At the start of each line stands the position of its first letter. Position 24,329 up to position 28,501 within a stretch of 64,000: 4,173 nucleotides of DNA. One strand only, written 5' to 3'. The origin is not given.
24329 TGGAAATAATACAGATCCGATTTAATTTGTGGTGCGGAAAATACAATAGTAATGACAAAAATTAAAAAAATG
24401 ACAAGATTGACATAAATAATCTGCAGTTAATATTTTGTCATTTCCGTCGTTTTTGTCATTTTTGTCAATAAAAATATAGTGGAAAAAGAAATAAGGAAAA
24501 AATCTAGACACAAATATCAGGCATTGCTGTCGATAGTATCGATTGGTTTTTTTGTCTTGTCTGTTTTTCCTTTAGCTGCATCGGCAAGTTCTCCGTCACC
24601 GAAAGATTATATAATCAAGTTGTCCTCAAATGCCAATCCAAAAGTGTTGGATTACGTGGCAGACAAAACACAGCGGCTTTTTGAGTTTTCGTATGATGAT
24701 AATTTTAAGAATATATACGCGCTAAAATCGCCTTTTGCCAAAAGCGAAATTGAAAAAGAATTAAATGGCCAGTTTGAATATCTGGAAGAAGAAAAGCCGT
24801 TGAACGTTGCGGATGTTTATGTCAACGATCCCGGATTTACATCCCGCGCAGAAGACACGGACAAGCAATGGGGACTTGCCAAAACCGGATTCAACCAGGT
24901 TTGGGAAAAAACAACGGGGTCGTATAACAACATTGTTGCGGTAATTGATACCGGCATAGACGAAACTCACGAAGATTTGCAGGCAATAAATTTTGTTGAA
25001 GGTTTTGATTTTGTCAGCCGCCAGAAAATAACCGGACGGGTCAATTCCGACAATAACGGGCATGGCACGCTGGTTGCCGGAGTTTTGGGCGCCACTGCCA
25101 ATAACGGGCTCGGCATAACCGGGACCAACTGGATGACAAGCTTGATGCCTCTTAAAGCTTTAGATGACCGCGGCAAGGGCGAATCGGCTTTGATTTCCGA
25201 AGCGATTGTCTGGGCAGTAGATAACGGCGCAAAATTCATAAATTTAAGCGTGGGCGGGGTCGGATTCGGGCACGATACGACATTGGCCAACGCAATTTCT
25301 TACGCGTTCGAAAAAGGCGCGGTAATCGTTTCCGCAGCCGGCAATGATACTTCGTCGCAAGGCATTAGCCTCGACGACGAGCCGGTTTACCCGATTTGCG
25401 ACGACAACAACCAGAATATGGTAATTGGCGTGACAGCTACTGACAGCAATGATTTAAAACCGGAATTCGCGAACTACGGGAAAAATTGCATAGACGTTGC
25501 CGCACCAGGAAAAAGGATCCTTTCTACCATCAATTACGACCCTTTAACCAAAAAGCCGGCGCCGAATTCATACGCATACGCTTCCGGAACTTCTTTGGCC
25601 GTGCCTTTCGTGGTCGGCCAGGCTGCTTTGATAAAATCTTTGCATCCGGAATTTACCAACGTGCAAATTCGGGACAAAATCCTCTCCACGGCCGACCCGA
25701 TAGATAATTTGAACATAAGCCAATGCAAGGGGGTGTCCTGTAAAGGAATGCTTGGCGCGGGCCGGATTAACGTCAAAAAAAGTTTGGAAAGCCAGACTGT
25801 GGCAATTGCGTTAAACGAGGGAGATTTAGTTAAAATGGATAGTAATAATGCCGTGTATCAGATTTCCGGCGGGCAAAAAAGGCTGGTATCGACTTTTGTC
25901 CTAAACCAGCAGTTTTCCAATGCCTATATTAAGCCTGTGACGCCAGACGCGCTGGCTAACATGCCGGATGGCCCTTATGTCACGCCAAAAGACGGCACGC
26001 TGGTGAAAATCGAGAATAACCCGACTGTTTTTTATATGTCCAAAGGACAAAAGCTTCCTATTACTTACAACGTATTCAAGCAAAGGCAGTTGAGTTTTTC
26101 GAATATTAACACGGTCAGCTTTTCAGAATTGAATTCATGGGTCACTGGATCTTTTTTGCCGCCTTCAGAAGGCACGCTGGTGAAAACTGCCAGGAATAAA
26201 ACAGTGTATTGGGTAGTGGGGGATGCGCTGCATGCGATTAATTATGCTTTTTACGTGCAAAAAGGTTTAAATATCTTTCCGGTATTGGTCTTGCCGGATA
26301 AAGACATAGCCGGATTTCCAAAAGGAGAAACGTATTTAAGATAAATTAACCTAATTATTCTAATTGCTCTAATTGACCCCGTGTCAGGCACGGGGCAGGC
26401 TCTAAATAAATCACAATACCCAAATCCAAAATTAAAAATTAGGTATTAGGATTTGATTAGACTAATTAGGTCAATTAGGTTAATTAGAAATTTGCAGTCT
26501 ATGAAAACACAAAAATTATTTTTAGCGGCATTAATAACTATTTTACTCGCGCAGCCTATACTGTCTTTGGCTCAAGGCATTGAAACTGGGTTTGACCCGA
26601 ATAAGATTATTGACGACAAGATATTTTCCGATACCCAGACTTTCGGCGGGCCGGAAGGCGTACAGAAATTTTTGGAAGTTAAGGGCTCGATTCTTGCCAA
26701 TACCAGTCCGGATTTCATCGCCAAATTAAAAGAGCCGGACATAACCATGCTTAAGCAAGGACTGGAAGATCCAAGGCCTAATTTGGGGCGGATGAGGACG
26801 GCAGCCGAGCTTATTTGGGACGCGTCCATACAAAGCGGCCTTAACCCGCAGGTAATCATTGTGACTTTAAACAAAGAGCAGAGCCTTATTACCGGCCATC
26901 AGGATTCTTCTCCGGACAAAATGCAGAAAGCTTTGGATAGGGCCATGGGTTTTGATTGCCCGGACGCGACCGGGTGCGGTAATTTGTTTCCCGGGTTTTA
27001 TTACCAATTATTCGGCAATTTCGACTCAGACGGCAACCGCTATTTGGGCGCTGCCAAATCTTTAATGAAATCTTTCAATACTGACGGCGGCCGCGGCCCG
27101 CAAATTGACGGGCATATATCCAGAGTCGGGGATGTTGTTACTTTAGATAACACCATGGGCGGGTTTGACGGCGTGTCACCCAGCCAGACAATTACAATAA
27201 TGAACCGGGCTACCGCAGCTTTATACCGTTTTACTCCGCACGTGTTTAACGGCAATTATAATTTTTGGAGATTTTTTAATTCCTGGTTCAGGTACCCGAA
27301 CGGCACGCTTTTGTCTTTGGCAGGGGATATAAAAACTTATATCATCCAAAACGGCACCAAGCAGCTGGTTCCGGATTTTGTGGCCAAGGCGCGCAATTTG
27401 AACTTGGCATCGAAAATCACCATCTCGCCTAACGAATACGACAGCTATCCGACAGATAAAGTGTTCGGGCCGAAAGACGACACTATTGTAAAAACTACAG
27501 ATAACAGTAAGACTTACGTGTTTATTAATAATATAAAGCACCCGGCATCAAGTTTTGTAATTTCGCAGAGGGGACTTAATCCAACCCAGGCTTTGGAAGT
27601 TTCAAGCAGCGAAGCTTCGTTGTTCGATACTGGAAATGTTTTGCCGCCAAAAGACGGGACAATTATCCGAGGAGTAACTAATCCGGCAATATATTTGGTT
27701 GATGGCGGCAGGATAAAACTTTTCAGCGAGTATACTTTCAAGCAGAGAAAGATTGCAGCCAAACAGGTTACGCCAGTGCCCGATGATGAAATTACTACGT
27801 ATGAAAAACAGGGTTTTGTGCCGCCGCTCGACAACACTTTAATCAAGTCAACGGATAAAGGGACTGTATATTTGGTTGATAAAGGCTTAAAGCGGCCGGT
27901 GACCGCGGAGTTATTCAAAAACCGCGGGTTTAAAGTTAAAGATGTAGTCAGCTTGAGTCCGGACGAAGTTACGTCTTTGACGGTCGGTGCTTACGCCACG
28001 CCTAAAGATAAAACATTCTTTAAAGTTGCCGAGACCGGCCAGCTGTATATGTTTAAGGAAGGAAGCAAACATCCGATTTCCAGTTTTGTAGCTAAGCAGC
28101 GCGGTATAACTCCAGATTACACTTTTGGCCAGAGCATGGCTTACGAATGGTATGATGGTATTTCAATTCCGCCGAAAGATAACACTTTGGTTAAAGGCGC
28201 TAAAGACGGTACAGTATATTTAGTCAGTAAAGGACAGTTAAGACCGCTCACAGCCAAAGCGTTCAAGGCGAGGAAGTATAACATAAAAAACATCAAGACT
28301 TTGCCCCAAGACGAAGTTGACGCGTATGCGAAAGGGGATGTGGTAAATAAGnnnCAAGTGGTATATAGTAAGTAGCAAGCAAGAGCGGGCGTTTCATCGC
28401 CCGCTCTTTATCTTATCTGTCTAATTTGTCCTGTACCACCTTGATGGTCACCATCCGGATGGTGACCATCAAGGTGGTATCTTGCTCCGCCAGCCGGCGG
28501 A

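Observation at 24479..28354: S8 subtilase and adjacent secreted protein share an unassigned ~58-aa tandem-repeat module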

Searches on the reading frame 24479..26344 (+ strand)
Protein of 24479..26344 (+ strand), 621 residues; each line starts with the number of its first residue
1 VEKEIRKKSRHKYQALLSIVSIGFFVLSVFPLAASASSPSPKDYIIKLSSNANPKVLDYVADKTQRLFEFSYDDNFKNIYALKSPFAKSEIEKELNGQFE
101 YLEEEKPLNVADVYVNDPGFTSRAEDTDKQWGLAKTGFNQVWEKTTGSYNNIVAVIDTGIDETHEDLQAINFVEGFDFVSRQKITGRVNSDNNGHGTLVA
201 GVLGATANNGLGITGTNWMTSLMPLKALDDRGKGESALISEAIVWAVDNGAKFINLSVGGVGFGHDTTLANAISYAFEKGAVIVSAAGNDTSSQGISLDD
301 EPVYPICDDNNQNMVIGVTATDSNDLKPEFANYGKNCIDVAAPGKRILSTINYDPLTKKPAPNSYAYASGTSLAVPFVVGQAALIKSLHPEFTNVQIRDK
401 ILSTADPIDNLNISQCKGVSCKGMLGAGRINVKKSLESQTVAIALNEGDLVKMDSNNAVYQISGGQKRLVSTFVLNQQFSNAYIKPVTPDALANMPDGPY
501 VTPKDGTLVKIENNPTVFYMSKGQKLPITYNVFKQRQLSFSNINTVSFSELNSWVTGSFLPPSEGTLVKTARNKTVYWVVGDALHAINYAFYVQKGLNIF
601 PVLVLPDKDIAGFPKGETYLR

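Call 3: search_protein_families(library=pfam, proteins=[window:24479-26344:+], max_evalue=1)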
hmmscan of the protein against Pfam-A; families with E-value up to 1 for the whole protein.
window:24479-26344:+ (621 aa): 1 family
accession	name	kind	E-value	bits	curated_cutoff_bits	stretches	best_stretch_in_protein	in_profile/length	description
PF00082.27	Peptidase_S8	-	2.3e-48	165.4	21.8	1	152-409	5-274/288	Subtilase family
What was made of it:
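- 24932..25705 (+): pA subtilase catalytic domain (aa 152-409), with DTG, HGT and SGTS motifs. Pfam Peptidase_S8 at 2.3e-48 (call 3).
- On Peptidase S8 subtilase (pA): 165.4 bits against a cut-off of 21.8 (call 3).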

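Call 4: search_protein_families(library=ncbifam, proteins=[window:24479-26344:+], max_evalue=1)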
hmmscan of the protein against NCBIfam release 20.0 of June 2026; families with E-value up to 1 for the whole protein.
window:24479-26344:+ (621 aa): 7 families
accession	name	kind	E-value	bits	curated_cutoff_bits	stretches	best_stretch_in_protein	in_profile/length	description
TIGR03921.1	T7SS_mycosin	equivalog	2.2e-52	178.3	278.75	1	138-410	3-268/353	type VII secretion-associated serine protease mycosin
NF033595.1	denti_PrtP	equivalog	1.2e-27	96.8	300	2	254-437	342-503/606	dentilisin complex serine proteinase subunit PrtP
NF049966.1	QH_SP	equivalog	5.9e-14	51.9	165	1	153-399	2-205/219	subtilisin-like serine protease QhpE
TIGR03895.1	protease_PatA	subfamily_domain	5.6e-12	45.2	421.05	1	195-450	1-239/606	PatA/PatG family cyanobactin maturation protease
NF051851.1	AtpSerPepEprS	equivalog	6.9e-11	40.9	1700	2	123-218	41-140/988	autotransporter serine peptidase EprS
NF040553.1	SGO_0316_fam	subfamily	2.2e-07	28.9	1400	2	190-292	355-466/1486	SGO_0316/SGO_0317 family LPXTG-anchored serine peptidase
NF042956.1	IteS_antiphage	equivalog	0.06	11.6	900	1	149-261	255-361/747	S8 family anti-phage peptidase IteS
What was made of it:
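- On Mycosin (MycP, T7SS subtilase; TIGR03921): 178.3 bits against a cut-off of 278.75 (call 4).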

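Call 19: find_homologous_proteins(query=window:24479-26344:+)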
Query window:24479-26344:+ (621 aa): 1596 proteins with E <= 0.001 among 8000 candidates; the best 120 are listed.
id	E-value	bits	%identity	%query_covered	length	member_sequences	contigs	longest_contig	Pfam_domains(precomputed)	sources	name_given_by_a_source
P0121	0.0e+0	1399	100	100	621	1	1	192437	PF00082.28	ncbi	-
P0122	7.1e-250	849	60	100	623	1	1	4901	PF00082.28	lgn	-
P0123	2.8e-249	847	61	99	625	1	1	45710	PF00082.28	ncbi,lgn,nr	ncbi:MAG: S8 family serine peptidase [Patescibacteria group bacterium]|nr:S8 family serine peptidase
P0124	1.6e-248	844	60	98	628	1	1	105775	PF00082.28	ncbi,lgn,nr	ncbi:MAG: S8 family serine peptidase [Candidatus Doudnabacteria bacterium]|nr:S8 family serine pepti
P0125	4.8e-248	843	64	93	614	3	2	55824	PF00082.28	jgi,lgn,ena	-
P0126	5.7e-248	843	63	96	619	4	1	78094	PF00082.28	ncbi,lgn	-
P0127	7.4e-248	842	61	100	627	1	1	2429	PF00082.28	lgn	-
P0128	7.0e-247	839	60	99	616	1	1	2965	PF00082.28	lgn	-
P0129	6.0e-246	836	61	100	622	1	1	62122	PF00082.28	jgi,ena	-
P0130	7.2e-246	836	58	99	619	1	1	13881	PF00082.28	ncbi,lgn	-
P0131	1.0e-245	835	59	98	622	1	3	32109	PF00082.28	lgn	-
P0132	2.0e-245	834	61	95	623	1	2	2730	PF00082.28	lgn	-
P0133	2.0e-245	834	63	93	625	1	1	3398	PF00082.28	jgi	jgi:hypothetical protein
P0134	3.9e-245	833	60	95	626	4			PF00082.28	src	-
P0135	1.8e-244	831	60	99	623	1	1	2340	PF00082.28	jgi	jgi:hypothetical protein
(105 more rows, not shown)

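Call 47: search_solved_structures(query=window:24479-26341:+, max_evalue=1e-10)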
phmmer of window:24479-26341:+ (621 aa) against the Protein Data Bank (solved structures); distinct sequences matched with E-value up to 1e-10: 122 (the best 60 are shown).
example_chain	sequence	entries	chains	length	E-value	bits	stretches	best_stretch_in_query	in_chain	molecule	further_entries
1dbi_A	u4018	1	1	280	4.5e-44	154.2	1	130-410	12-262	AK.1 SERINE PROTEASE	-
1thm_A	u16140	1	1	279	2.1e-37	132.2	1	116-418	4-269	THERMITASE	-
1tec_E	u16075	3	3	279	2.7e-37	131.8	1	116-418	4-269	THERMITASE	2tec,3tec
7w2a_A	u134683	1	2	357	7.8e-35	123.7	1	189-429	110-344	Peptidase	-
3whi_A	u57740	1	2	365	1.5e-32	116.1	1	146-410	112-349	Subtilisin E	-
1c3l_A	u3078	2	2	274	3.5e-32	115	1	150-407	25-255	SUBTILISIN-CARLSBERG | Subtilisin Carlsberg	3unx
3qtl_A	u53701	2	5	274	4.6e-32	114.6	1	150-407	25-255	Subtilisin-like serin protease | KerA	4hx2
4gi3_A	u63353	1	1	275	4.6e-32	114.6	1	150-407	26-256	KerA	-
5gl8_A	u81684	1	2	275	5.3e-32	114.4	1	146-410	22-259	Subtilisin NAT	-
3vyv_A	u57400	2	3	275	8.3e-32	113.7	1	146-410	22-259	Subtilisin NAT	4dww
1af4_A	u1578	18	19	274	9e-32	113.6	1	150-407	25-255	SUBTILISIN CARLSBERG | SUBTILISIN CARLSBERG, TYPE VIII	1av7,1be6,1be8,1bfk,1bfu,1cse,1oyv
1scn_E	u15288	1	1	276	9.1e-32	113.6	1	150-407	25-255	SUBTILISIN CARLSBERG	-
1yu6_A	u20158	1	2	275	9.1e-32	113.6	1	150-407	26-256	Subtilisin Carlsberg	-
1aqn_A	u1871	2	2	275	1.3e-31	113.1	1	150-407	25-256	SUBTILISIN 8324 | SUBTILISIN BPN'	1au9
1scj_A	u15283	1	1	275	1.4e-31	113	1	146-410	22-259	SUBTILISIN E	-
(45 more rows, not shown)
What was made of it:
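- Tried and rejected: I rejected it because the score is below the cut-off and the nearest solved relatives are thermitase-type subtilases (calls 4, 47).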

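Call 56: search_protein_families(library=phrogs, proteins=[window:24479-26341:+], max_evalue=0.1)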
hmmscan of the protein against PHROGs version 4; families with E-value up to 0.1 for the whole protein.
window:24479-26341:+ (621 aa): 4 families
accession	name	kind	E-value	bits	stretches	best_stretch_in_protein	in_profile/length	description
phrog_3677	-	other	3.4e-59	201.7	1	8-438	462-854/1125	protease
phrog_3964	-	unknown function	4.1e-07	29.7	1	150-316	275-431/779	-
phrog_27200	-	unknown function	5.5e-06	25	1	309-381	497-568/1832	-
phrog_6557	-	unknown function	0.039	14.4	1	142-207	44-109/225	-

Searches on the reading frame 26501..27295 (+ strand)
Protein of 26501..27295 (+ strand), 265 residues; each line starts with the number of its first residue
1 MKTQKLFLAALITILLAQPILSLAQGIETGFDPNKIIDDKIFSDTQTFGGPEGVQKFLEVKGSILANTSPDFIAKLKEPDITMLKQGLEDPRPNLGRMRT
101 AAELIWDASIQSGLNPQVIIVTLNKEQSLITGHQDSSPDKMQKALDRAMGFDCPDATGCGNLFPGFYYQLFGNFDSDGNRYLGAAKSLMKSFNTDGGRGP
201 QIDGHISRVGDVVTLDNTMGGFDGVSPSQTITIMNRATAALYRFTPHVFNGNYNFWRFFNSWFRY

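Call 56: search_protein_families(library=phrogs, proteins=[window:26501-27295:+], max_evalue=0.1)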
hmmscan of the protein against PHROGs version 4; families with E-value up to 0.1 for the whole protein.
window:26501-27295:+ (265 aa): 0 families

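Call 64: search_solved_structures(query=A5, max_evalue=10, show_alignments=4)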
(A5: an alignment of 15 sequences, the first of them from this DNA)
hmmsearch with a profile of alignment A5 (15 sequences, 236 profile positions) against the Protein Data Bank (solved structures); distinct sequences matched with E-value up to 10: 1.
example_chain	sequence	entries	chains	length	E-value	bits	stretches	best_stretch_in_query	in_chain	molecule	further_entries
8zdo_S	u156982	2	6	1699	1.2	12.1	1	130-166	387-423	Tape measure protein (gp16)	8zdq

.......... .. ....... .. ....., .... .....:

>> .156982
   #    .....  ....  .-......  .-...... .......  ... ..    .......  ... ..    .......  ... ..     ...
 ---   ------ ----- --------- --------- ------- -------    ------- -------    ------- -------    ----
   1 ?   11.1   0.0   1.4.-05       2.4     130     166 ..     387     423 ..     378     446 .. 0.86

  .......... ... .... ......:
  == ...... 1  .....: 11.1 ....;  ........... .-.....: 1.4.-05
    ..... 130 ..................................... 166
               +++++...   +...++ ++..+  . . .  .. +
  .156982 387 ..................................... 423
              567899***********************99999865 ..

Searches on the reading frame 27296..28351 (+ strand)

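Call 56: search_protein_families(library=phrogs, proteins=[window:27296-28351:+], max_evalue=0.1)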
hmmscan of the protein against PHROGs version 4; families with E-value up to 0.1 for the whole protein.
window:27296-28351:+ (352 aa): 1 family
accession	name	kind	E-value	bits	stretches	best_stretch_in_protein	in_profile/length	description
phrog_9616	-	unknown function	8.7e-13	49.4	1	178-226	60-109/118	-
